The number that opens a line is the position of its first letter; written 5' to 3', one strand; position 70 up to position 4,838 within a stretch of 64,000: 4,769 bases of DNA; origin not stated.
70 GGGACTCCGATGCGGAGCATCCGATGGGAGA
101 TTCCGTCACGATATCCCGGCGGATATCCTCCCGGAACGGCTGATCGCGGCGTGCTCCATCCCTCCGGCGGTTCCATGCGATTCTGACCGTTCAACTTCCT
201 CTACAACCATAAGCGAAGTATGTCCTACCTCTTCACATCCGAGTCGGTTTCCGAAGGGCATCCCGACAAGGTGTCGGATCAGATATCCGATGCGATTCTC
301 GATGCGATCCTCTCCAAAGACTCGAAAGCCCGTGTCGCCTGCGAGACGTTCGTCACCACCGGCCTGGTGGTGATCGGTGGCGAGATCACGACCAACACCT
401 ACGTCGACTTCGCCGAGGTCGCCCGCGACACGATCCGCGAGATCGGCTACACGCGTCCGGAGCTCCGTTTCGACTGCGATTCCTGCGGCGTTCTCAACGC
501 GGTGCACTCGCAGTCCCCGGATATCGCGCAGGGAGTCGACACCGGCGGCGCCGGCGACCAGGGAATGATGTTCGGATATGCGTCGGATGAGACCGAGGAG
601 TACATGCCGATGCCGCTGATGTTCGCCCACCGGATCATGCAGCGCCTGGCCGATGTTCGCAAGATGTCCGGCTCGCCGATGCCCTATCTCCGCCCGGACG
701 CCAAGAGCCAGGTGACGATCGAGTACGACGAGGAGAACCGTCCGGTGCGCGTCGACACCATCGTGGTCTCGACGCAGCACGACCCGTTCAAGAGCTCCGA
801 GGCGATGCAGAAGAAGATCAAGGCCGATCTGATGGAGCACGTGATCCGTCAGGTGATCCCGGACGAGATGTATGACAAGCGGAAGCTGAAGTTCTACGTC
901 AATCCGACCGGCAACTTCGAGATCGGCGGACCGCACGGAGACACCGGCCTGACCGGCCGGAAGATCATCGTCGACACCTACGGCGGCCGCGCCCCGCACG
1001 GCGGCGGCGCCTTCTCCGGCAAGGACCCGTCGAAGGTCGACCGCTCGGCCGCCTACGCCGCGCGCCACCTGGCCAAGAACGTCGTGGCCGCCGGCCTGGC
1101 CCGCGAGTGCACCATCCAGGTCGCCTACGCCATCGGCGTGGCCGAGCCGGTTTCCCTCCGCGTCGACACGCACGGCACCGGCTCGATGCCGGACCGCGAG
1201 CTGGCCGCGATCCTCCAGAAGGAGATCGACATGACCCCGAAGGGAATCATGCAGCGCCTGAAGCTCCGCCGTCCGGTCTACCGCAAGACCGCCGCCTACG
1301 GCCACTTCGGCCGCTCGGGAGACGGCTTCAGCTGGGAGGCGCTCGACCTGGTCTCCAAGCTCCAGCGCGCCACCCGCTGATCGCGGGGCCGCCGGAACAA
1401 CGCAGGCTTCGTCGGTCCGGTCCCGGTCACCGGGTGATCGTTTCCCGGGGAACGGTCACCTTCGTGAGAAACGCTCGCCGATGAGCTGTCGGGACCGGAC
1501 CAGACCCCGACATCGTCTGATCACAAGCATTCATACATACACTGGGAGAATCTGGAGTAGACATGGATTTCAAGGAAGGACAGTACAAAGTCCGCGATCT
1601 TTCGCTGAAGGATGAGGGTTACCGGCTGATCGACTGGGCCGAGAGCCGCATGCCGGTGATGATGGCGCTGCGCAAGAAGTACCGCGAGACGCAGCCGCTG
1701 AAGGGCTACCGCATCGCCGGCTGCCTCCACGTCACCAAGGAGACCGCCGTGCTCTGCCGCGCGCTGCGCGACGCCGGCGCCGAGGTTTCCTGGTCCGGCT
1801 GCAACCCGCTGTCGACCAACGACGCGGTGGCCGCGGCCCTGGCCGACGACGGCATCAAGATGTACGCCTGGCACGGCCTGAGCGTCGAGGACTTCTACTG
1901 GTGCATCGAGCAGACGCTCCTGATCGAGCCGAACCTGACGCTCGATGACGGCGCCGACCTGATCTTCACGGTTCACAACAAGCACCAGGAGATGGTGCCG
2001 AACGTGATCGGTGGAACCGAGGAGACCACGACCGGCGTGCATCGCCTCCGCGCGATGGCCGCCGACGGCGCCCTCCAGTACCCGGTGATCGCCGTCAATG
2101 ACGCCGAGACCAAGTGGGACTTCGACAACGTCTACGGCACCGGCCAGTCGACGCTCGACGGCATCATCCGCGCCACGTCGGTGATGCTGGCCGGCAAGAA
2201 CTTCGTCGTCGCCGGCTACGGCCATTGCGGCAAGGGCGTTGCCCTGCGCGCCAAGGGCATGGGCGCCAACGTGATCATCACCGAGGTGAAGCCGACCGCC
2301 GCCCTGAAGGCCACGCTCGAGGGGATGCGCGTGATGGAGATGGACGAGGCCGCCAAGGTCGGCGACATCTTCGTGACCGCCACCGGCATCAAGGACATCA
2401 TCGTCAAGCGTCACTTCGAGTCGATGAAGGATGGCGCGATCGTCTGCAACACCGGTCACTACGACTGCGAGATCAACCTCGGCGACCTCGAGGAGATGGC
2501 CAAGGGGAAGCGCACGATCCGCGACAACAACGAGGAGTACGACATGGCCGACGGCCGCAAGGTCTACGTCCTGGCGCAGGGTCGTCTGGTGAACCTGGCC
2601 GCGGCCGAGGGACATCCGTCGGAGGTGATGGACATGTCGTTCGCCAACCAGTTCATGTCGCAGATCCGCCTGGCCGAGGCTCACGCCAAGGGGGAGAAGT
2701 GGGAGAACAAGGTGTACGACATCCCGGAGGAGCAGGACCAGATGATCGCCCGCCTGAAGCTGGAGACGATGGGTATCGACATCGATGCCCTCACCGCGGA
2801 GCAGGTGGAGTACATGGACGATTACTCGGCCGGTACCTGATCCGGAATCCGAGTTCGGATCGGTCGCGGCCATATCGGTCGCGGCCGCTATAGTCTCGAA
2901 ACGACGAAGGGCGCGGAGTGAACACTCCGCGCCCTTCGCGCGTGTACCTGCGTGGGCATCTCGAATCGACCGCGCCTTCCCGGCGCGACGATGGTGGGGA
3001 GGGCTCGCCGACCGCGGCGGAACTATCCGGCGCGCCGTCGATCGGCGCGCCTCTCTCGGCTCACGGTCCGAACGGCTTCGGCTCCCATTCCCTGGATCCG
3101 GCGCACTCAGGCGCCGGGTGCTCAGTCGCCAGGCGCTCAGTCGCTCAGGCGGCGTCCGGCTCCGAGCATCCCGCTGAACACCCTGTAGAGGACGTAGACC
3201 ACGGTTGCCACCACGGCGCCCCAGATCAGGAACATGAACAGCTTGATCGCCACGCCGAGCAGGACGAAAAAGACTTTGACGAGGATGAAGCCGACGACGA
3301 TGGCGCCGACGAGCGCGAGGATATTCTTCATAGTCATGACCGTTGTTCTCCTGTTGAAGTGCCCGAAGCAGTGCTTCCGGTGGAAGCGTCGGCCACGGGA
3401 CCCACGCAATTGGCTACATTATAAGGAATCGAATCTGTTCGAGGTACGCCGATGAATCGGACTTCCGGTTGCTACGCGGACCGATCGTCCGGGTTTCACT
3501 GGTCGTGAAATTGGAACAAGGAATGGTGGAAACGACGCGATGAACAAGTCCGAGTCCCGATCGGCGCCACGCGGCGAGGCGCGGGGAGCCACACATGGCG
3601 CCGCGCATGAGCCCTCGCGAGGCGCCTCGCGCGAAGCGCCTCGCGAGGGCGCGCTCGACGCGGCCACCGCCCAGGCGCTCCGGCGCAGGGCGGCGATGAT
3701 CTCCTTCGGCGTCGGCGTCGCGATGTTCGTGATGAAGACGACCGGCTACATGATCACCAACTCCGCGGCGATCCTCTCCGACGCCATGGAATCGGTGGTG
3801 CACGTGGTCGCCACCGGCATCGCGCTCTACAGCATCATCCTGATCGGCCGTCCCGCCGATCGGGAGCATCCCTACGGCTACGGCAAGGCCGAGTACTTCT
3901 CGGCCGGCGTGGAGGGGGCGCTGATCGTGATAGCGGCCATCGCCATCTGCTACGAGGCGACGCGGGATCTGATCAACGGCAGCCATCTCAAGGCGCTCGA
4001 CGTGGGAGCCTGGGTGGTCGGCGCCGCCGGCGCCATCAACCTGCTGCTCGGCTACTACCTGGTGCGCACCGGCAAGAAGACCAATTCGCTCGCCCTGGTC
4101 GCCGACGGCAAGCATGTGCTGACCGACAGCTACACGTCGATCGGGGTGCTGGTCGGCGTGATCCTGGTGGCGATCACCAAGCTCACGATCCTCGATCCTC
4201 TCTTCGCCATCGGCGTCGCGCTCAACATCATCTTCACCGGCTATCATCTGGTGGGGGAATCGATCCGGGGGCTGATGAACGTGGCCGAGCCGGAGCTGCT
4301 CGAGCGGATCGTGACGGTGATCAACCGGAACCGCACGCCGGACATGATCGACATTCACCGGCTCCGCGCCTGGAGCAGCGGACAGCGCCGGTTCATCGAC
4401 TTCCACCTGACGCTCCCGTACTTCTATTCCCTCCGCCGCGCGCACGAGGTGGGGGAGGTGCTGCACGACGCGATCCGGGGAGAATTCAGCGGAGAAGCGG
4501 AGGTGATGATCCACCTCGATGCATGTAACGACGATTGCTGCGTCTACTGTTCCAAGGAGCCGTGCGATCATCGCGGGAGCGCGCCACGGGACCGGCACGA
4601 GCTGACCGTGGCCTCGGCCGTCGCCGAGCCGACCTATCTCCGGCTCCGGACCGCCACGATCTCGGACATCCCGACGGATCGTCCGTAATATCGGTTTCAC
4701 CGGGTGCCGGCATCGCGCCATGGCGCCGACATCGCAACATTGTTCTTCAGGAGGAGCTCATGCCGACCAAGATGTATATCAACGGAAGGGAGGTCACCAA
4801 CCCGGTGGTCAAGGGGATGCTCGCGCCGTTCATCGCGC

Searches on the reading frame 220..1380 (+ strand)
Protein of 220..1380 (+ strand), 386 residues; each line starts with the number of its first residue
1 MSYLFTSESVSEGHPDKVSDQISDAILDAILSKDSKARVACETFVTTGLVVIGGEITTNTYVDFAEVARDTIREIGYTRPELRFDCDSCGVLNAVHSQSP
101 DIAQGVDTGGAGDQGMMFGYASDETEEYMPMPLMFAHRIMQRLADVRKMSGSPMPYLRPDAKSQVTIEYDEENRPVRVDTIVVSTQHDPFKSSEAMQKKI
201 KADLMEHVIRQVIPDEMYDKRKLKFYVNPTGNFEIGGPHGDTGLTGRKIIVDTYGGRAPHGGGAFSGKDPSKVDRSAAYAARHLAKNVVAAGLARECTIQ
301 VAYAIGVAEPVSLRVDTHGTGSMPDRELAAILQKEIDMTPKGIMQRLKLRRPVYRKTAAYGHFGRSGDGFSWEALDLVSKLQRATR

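Call 49: search_protein_families(library=pfam, proteins=[window:220-1380:+], max_evalue=0.001)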
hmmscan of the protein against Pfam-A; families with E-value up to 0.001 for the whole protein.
window:220-1380:+ (386 aa): 3 families
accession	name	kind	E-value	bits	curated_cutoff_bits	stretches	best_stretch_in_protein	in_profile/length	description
PF02773.21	S-AdoMet_synt_C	-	1.3e-65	219.9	25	1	235-373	1-137/138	S-adenosylmethionine synthetase, C-terminal domain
PF02772.21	S-AdoMet_synt_M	-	1.6e-49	167.4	29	1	110-233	3-120/120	S-adenosylmethionine synthetase, central domain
PF00438.25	S-AdoMet_synt_N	-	9.3e-46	154.9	33.1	1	3-100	2-99/99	S-adenosylmethionine synthetase, N-terminal domain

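Call 50: find_homologous_proteins(query=window:220-1377:+, max_evalue=1e-100)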
Query window:220-1377:+ (386 aa): 8000 proteins with E <= 1e-100 among 8000 candidates; the best 120 are listed.
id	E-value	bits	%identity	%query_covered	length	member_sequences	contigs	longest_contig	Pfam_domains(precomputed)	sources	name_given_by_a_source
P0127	1.8e-257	871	100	100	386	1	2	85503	PF00438.26,PF02772.22,PF02773.22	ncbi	-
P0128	4.4e-229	778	88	100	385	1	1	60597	PF00438.26,PF02772.22,PF02773.22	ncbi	-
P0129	1.5e-227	773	87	100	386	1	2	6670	PF00438.26,PF02772.22,PF02773.22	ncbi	ncbi:MAG: methionine adenosyltransferase [Candidatus Kapaibacterium sp.]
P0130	1.0e-226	770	87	100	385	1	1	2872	PF00438.26,PF02772.22,PF02773.22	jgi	jgi:S-adenosylmethionine synthetase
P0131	1.3e-226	770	87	100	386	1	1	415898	PF00438.26,PF02772.22,PF02773.22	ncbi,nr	ncbi:MAG: S-adenosylmethionine synthetase [Chlorobi bacterium]|nr:S-adenosylmethionine synthetase [C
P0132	8.1e-226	767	87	100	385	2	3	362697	PF00438.26,PF02772.22,PF02773.22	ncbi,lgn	-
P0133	1.4e-225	767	87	100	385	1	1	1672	PF00438.26,PF02772.22,PF02773.22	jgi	jgi:S-adenosylmethionine synthetase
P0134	4.2e-225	765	87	100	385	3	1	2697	PF00438.26,PF02772.22,PF02773.22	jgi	jgi:S-adenosylmethionine synthetase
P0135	1.7e-224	763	87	100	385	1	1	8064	PF00438.26,PF02772.22,PF02773.22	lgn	-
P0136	3.5e-224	762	86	100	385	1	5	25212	PF00438.26,PF02772.22,PF02773.22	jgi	-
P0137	7.1e-224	761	86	100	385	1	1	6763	PF00438.26,PF02772.22,PF02773.22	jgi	jgi:S-adenosylmethionine synthetase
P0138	7.3e-224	761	85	100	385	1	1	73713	PF00438.26,PF02772.22,PF02773.22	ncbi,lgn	-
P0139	2.6e-223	759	86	100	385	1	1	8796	PF00438.26,PF02772.22,PF02773.22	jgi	jgi:S-adenosylmethionine synthetase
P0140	3.0e-223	759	86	100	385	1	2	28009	PF00438.26,PF02772.22,PF02773.22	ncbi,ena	-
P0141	1.9e-222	756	86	100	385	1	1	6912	PF00438.26,PF02772.22,PF02773.22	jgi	jgi:S-adenosylmethionine synthetase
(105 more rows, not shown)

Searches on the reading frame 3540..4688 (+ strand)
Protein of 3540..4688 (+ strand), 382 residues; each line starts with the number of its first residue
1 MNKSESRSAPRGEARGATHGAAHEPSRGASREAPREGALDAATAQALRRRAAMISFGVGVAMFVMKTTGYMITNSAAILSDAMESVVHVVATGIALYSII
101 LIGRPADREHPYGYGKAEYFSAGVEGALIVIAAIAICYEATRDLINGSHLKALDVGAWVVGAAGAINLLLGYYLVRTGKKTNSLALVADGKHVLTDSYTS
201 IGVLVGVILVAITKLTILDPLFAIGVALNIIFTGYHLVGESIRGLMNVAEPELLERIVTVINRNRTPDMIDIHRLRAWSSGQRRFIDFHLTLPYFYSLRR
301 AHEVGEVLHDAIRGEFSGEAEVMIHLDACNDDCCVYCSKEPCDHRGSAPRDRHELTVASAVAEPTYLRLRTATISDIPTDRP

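Call 49: search_protein_families(library=pfam, proteins=[window:3540-4688:+], max_evalue=0.001)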
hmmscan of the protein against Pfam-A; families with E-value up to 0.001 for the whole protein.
window:3540-4688:+ (382 aa): 2 families
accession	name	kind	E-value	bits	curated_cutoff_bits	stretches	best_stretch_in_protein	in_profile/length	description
PF01545.26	Cation_efflux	-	1.1e-43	149.8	26.6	1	53-246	2-198/198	Cation efflux family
PF16916.11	ZT_dimer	-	1.9e-16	60.3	26.7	1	251-328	3-77/78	Dimerisation domain of Zinc Transporter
